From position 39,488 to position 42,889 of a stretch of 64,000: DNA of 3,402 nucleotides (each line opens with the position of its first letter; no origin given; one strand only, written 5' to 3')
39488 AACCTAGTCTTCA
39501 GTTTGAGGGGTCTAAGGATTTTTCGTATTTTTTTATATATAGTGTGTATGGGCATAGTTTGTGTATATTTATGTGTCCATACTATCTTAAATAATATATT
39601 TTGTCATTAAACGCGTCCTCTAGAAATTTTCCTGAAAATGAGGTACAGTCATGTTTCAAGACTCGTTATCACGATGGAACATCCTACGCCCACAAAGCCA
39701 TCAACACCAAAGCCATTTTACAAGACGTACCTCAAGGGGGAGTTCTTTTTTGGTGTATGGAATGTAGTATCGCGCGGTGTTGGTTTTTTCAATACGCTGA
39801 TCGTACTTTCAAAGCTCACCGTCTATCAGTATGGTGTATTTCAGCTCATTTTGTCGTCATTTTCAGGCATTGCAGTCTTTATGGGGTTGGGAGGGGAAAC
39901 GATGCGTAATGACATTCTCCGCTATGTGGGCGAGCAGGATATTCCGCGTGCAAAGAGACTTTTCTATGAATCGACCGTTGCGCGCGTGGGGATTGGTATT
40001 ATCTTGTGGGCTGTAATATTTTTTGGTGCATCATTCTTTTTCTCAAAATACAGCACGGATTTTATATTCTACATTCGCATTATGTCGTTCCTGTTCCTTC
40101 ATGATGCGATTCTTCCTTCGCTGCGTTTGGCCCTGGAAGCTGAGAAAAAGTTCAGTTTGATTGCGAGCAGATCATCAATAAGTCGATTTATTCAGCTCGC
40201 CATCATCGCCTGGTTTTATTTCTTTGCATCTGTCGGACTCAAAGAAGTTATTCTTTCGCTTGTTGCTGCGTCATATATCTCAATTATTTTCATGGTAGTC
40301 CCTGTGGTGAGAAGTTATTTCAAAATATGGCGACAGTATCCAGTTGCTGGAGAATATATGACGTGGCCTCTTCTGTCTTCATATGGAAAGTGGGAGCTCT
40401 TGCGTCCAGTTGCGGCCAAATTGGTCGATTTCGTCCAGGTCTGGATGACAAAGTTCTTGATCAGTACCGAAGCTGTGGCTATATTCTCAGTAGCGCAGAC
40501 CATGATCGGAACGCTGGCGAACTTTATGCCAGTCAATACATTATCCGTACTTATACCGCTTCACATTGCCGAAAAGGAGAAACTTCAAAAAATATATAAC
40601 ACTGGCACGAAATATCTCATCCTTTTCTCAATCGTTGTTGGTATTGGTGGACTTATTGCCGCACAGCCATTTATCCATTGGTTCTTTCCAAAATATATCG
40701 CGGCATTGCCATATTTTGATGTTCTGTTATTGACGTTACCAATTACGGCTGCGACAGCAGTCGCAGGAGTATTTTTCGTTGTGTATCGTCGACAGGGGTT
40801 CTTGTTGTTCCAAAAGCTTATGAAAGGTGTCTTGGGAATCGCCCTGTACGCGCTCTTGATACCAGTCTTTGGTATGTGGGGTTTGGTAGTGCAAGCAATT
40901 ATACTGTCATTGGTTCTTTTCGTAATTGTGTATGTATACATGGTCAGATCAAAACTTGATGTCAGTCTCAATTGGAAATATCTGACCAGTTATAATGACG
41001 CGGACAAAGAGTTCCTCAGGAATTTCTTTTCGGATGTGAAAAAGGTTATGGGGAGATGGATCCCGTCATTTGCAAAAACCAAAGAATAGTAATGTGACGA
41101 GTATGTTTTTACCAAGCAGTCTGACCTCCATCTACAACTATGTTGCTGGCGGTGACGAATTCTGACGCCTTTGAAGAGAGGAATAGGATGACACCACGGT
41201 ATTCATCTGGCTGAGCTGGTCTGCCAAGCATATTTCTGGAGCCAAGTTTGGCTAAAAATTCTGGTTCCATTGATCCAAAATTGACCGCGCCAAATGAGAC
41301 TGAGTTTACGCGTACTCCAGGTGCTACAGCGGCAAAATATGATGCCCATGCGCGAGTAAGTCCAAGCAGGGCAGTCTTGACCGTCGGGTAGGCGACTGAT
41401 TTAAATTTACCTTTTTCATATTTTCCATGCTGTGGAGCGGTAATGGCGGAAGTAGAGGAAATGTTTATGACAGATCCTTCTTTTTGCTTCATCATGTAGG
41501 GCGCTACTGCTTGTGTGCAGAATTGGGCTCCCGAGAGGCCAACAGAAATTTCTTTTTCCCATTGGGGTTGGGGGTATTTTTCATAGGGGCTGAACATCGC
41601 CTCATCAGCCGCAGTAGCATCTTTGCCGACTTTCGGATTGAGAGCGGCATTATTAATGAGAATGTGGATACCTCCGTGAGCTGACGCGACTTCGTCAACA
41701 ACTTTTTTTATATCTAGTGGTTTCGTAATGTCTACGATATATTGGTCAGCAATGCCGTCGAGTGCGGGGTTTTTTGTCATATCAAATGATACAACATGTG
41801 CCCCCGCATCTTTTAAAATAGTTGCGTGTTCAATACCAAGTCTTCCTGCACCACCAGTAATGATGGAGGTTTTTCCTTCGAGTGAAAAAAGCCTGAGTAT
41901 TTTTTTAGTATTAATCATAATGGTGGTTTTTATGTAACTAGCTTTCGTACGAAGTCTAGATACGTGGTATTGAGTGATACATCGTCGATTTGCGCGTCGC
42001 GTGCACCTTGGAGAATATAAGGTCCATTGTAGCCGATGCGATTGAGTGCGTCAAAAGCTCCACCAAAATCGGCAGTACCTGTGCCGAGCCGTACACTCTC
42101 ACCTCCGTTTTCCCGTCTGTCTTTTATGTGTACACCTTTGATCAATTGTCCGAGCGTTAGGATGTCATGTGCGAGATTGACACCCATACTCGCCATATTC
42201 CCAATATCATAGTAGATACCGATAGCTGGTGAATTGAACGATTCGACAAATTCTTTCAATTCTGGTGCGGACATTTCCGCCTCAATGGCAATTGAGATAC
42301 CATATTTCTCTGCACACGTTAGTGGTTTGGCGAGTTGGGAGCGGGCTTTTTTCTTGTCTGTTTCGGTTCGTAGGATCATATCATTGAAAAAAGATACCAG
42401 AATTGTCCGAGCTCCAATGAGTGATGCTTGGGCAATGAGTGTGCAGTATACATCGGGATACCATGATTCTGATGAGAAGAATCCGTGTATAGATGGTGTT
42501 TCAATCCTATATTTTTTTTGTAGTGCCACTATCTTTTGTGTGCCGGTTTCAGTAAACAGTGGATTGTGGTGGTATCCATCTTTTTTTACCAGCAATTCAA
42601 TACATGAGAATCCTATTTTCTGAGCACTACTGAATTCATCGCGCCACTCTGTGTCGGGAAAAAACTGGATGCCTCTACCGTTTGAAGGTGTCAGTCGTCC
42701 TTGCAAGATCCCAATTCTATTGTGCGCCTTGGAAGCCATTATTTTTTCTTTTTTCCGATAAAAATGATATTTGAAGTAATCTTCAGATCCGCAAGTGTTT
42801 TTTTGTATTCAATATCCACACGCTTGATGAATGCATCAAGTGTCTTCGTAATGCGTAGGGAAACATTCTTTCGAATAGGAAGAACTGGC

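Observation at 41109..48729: Eight-gene minus-strand operon coupling NeuB and a CMP-transferase with atypical tailoring enzymes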

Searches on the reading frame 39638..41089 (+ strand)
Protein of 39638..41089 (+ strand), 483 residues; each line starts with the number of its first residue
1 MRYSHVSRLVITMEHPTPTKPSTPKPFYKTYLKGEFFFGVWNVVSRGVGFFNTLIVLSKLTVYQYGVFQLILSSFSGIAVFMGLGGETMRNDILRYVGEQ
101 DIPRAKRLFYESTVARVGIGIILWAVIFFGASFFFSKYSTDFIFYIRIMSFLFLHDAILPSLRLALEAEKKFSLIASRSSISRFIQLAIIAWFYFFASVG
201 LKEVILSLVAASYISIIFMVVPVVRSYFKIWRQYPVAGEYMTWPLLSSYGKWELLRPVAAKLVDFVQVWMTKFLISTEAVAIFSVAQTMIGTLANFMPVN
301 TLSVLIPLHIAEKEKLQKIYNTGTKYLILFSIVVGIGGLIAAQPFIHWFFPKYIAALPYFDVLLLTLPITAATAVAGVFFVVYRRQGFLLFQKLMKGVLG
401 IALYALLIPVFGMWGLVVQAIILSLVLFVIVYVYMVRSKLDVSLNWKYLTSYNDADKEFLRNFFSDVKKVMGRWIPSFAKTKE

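Call 9: search_protein_families(library=pfam, proteins=[window:39638-41089:+], max_evalue=0.00001)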
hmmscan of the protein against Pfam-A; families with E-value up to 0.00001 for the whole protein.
window:39638-41089:+ (483 aa): 0 families
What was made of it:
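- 39638..41089 (+): Multi-pass membrane protein, probably a Wzx-type flippase, abutting the SDR gene. No Pfam hit at 1e-5 (call 9).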

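Call 42: search_protein_families(library=ncbifam, proteins=[window:39638-41089:+], max_evalue=0.01)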
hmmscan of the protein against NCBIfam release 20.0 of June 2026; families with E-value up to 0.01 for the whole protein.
window:39638-41089:+ (483 aa): 0 families

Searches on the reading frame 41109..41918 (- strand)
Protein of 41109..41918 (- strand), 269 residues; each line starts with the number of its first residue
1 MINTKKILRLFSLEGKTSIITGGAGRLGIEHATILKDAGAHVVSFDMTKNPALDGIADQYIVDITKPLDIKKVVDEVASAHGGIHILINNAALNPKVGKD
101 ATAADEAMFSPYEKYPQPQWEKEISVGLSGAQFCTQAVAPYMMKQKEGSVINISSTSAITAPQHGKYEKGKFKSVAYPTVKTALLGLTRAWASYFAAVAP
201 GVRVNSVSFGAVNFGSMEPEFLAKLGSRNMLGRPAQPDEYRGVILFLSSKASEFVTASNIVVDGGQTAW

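Call 3: search_protein_families(library=pfam, proteins=[window:41109-41918:-], max_evalue=0.001)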
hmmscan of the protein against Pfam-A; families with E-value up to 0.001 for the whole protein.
window:41109-41918:- (269 aa): 2 families
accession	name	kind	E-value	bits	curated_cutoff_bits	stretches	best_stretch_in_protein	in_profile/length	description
PF13561.12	adh_short_C2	-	5.4e-35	121.5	27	1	28-267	9-236/236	Enoyl-(Acyl carrier protein) reductase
PF00106.31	adh_short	-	1e-26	94.1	26.6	1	16-215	1-184/195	short chain dehydrogenase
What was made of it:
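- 41109..41918 (-): Classical SDR oxidoreductase (269 aa), the proposed oxidation or keto-reduction step. adh_short_C2 5.4e-35 (call 3).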

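Call 4: search_protein_families(library=ncbifam, proteins=[window:41109-41918:-], max_evalue=0.001)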
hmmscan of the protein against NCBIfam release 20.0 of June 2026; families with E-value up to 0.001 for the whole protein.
window:41109-41918:- (269 aa): 189 families (the best 25 are shown)
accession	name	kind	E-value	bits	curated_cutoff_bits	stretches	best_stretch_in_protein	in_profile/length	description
NF006070.0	PRK08213.1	subfamily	3.9e-37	128.2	279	1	6-268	3-258/259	gluconate 5-dehydrogenase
NF009466.0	PRK12826.1-2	subfamily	1.7e-32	112.9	222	1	17-267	5-245/248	3-oxoacyl-ACP reductase FabG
NF052558.1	MBtsdlDhBudC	equivalog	3.8e-32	111.8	270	1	14-269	2-244/250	meso-2,3-butanediol dehydrogenase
NF005309.0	PRK06841.1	subfamily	6.5e-32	111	286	1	1-267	1-253/255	GolD/DthD family dehydrogenase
NF004791.0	PRK06138.1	equivalog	9.1e-32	110.3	312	1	12-269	2-252/252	SDR family oxidoreductase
NF004198.0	PRK05653.1-3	equivalog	2.5e-31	109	296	1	12-266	4-246/248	3-oxoacyl-ACP reductase FabG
NF005559.1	PRK07231.1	subfamily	4.4e-31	108.2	215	1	13-267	2-248/249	glucose 1-dehydrogenase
NF006121.0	PRK08265.1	subfamily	2.8e-30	105.7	294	1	12-267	4-246/263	short chain dehydrogenase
NF005007.0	PRK06398.1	equivalog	3.8e-30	104.9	341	1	13-267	5-246/259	aldose dehydrogenase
NF006619.0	PRK09186.1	equivalog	4.9e-29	101.7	255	1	13-265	2-253/256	oxidoreductase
NF005853.0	PRK07774.1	equivalog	7.7e-29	100.8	303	1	12-267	3-247/250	SDR family oxidoreductase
NF005446.0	PRK07035.1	equivalog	8.2e-29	100.6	373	1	9-267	5-254/255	SDR family oxidoreductase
NF053702.1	TrHdxCHCADhChcB1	equivalog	4.7e-28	98.2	400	1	13-268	2-242/250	trans-4-hydroxycyclohexanecarboxylate dehydrogenase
NF004713.0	PRK06057.1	equivalog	1.1e-27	97.2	404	1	13-267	7-250/257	3-oxoacyl-ACP reductase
NF005390.0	PRK06935.1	equivalog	1.2e-27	96.9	369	1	9-265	9-254/258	2-dehydro-3-deoxy-D-gluconate 5-dehydrogenase KduD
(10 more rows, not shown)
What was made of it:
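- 41109..41918 (-): Gluconate 5-dehydrogenase-like, 128 bits against a cut-off of 279; KduD-like, 97 bits (call 4).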

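Call 68: search_solved_structures(query=window:41109-41918:-, max_evalue=1e-25)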
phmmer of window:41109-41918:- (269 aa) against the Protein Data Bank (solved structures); distinct sequences matched with E-value up to 1e-25: 0.
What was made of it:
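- Tried and rejected: The SDR had no PDB match at E 1e-25 or better, so no specific relative could be named (call 68).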

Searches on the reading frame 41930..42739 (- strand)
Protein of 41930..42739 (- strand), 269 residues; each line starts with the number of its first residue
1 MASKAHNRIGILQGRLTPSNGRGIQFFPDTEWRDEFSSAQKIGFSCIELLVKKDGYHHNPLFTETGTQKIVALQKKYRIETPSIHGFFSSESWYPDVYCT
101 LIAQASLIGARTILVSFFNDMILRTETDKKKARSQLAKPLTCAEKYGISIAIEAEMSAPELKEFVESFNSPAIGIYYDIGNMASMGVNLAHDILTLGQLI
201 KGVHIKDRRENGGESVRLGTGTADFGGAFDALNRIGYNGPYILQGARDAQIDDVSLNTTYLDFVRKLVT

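Call 3: search_protein_families(library=pfam, proteins=[window:41930-42739:-], max_evalue=0.001)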
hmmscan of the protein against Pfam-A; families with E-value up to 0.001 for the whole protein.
window:41930-42739:- (269 aa): 1 family
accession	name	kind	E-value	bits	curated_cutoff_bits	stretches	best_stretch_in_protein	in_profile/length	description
PF01261.30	AP_endonuc_2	-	3.1e-21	76.6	31.1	1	38-244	3-228/249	Xylose isomerase-like TIM barrel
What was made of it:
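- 41930..42739 (-): Xylose-isomerase-like TIM barrel (TIM, 269 aa) of a distinct subfamily with Gln in place of the second catalytic Glu. PF01261 3.1e-21 (call 3).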

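Call 4: search_protein_families(library=ncbifam, proteins=[window:41930-42739:-], max_evalue=0.001)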
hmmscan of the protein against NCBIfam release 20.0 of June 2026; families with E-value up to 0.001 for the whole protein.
window:41930-42739:- (269 aa): 4 families
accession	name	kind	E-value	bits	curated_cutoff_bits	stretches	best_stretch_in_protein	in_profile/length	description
NF009688.0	PRK13209.1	subfamily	2.2e-17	63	317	1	126-258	129-267/286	L-ribulose-5-phosphate 3-epimerase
TIGR00542.1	hxl6Piso_put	equivalog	5e-15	55.6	272.15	1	105-244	103-248/279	L-ribulose-5-phosphate 3-epimerase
NF009689.0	PRK13210.1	subfamily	3.4e-12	46.1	200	1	32-243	19-254/286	L-ribulose-5-phosphate 3-epimerase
NF041099.2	keto_glucon_epim_IolO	equivalog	0.00053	19.4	300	0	159-239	165-240/269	5-keto-L-gluconate epimerase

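Call 20: search_solved_structures(query=window:41930-42739:-, max_evalue=0.01)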
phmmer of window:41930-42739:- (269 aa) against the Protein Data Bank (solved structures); distinct sequences matched with E-value up to 0.01: 8.
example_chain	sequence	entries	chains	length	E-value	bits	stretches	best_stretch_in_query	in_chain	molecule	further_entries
3cqh_A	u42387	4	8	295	9.5e-09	38.5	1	108-249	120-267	L-ribulose-5-phosphate 3-epimerase ulaE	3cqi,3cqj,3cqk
3tva_A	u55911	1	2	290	6.7e-08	35.7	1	140-244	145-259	Xylose isomerase domain protein TIM barrel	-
5zfs_A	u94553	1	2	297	5e-07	32.8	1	163-246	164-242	D-allulose-3-epimerase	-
8yeb_A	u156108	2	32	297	5e-07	32.8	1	163-246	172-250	Ketose 3-epimerase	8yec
3wqo_A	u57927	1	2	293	1e-05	28.6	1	135-265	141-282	Uncharacterized protein MJ1311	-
7cj4_A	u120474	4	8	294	0.00043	23.2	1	163-259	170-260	Epimerase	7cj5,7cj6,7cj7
7cj8_A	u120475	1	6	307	0.00057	22.8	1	163-259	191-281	Epimerase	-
7cj9_A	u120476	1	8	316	0.0006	22.7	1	163-259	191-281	Epimerase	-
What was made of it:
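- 41930..42739 (-): UlaE 9.5e-9 and D-allulose 3-epimerase 5e-7 (call 20).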

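Call 37: search_dna_similar(query=window:41930-42739:-, collection=plasmids, mode=protein, max_evalue=0.000001, max_rows=25)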
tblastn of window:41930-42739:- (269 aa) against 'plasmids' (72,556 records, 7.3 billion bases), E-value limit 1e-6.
Records with a match: 15; places in all: 16; records where one place covers at least 80% of the query: 4.
Best place of each record, by identity: <60% 15.
By first word of the organism name: Pantoea 5; Rhizobium 5; Klebsiella 2; Azospirillum 1; Halomontanus 1; Roseicitreum 1.
By predicted mobility (MOB-suite, as given by PLSDB): non-mobilizable 15.
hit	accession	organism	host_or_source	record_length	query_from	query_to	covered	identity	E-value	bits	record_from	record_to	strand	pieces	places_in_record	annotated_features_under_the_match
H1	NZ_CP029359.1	Azospirillum thermophilum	cell culture,hot spring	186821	9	264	95%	32.2%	5e-28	119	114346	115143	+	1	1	TIM barrel protein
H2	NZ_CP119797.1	Halomontanus rarus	cell culture,sediment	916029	36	268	87%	29.2%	1e-23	107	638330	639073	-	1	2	sugar phosphate isomerase/epimerase family protein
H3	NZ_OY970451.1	Pantoea sp. Nvir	-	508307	31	266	88%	22.1%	7e-10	67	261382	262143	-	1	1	L-ribulose-5-phosphate 3-epimerase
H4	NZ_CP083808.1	Pantoea agglomerans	Eucalyptus grandis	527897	31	266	88%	22.1%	7e-10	67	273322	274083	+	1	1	L-ribulose-5-phosphate 3-epimerase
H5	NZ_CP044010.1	Rhizobium sp. BG6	Prosopis cineraria,pure bacterial ...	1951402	96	239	54%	32.3%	7e-9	64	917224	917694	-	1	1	none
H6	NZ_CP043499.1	Rhizobium grahamii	Prosopis cineraria,pure bacterial ...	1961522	96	239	54%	32.3%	7e-9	64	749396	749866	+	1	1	none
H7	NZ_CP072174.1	Rhizobium sp. AB2/73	Phyla canescens,cell culture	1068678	96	239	54%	31.6%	4e-8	61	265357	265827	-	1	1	record has no annotation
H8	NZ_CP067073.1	Rhizobium sp. AB2/73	Phyla canescens,cell culture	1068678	96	239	54%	31.6%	4e-8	61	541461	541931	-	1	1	record has no annotation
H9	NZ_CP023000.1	Rhizobium sp. 11515TR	Cell culture,agricultural soil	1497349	96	239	54%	31.0%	2e-7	59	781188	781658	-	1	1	record has no annotation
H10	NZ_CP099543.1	Pantoea ananatis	Oryza sativa,cell culture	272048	102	265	61%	24.0%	5e-7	58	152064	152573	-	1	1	L-ribulose-5-phosphate 3-epimerase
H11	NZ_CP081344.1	Pantoea ananatis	whole organism,rice leaf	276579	102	265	61%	24.0%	5e-7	58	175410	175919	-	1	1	L-ribulose-5-phosphate 3-epimerase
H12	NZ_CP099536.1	Pantoea ananatis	Oryza sativa,cell culture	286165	102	265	61%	24.0%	5e-7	58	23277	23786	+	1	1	L-ribulose-5-phosphate 3-epimerase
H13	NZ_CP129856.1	Klebsiella pneumoniae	Homo sapiens,whole organism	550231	102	265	61%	23.8%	1e-7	60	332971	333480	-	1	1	L-ribulose-5-phosphate 3-epimerase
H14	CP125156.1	Klebsiella pneumoniae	-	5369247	102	265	61%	23.8%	1e-7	60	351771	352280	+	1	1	L-ribulose-5-phosphate 3-epimerase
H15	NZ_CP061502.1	Roseicitreum antarcticum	Intertidal sediment,Sandy intertidal ...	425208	157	252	36%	36.5%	1e-7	60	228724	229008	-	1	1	sugar phosphate isomerase/epimerase family protein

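Call 48: search_solved_structures(query=window:41930-42739:-, max_evalue=0.0001, show_alignments=4)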
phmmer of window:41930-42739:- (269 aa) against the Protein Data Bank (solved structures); distinct sequences matched with E-value up to 0.0001: 5.
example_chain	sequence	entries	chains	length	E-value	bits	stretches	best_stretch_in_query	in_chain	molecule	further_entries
3cqh_A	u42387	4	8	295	9.5e-09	38.5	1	108-249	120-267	L-ribulose-5-phosphate 3-epimerase ulaE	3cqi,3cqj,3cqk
3tva_A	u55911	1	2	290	6.7e-08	35.7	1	140-244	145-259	Xylose isomerase domain protein TIM barrel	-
5zfs_A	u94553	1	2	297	5e-07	32.8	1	163-246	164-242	D-allulose-3-epimerase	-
8yeb_A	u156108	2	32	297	5e-07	32.8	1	163-246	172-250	Ketose 3-epimerase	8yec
3wqo_A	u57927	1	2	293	1e-05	28.6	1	135-265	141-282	Uncharacterized protein MJ1311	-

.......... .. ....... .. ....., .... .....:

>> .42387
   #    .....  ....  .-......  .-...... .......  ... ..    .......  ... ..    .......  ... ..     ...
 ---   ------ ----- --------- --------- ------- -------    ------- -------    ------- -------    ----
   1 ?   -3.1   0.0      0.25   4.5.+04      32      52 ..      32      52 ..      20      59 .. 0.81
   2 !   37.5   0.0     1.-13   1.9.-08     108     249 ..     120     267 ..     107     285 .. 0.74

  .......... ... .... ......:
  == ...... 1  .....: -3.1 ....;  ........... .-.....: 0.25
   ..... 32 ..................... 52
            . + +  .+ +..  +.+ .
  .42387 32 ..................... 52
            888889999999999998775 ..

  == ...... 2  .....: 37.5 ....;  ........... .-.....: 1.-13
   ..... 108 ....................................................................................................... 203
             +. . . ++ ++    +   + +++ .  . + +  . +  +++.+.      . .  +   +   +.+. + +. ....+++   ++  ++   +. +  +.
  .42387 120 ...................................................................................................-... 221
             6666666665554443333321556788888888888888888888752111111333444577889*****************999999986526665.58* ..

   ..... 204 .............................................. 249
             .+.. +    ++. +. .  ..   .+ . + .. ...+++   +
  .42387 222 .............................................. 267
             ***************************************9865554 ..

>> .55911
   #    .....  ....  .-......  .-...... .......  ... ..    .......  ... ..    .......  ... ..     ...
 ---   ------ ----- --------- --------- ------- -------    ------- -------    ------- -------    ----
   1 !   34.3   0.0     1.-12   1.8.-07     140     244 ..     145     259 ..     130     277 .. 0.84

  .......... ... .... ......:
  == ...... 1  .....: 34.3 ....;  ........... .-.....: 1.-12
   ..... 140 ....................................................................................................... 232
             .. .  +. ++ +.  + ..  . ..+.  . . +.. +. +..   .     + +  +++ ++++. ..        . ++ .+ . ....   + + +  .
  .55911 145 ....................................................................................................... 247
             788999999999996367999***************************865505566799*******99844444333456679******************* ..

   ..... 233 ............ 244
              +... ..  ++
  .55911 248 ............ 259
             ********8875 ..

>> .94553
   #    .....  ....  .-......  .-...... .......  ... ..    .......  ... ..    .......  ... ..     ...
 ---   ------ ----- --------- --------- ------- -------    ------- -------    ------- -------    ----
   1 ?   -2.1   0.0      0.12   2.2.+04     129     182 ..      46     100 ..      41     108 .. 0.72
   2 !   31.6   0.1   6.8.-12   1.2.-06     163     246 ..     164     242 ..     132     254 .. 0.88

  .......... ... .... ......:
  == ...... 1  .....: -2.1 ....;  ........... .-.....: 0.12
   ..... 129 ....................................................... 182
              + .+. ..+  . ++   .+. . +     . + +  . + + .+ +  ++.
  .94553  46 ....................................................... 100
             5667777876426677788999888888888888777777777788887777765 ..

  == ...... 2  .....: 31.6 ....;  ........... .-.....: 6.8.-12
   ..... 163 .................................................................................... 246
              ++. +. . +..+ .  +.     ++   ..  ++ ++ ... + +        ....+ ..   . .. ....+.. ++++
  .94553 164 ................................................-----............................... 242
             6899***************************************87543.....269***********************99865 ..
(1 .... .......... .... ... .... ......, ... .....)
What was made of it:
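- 41930..42739 (-): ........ aligns to UlaE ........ (call 48).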
